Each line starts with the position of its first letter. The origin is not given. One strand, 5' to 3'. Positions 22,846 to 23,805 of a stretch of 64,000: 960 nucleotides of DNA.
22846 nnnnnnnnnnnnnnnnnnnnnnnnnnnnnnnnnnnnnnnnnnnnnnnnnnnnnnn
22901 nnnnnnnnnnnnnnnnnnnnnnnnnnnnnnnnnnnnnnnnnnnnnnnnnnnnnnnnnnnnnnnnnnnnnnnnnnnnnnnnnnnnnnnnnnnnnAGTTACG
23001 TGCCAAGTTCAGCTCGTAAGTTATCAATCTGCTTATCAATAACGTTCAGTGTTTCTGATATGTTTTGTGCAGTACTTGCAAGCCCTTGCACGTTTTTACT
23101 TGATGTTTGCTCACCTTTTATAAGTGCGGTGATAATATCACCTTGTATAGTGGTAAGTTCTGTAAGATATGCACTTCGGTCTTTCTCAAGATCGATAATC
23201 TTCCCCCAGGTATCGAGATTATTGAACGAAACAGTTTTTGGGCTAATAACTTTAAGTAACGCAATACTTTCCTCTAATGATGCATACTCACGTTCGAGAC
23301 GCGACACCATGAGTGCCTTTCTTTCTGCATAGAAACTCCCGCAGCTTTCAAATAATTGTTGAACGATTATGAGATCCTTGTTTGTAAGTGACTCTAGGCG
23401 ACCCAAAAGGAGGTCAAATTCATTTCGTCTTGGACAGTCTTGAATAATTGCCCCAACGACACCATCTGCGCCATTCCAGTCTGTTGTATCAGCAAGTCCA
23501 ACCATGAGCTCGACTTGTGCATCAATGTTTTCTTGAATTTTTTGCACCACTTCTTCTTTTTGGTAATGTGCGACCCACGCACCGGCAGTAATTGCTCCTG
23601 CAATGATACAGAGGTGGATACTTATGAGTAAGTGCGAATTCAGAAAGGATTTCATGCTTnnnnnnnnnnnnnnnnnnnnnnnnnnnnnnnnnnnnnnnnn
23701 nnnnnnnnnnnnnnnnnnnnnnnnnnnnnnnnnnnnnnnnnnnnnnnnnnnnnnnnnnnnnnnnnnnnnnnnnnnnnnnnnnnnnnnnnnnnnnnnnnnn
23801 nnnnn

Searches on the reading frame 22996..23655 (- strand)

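Call 10: search_protein_families(library=pfam, proteins=[window:22996-23655:-], max_evalue=0.01)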
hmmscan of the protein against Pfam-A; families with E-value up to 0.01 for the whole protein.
window:22996-23655:- (219 aa): 1 family
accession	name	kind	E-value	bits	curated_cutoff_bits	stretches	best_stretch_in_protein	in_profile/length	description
PF01519.22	DUF16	-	0.003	18.4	40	0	154-213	43-102/104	Protein of unknown function DUF16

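Call 62: search_protein_families(library=ncbifam, proteins=[window:22996-23655:-], max_evalue=0.01)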
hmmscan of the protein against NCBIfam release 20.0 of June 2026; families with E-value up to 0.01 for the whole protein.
window:22996-23655:- (219 aa): 0 families

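Call 68: search_protein_families(library=ncbifam, proteins=[window:22996-23655:-], max_evalue=10)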
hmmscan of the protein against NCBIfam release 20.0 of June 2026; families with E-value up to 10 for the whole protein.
window:22996-23655:- (219 aa): 0 families
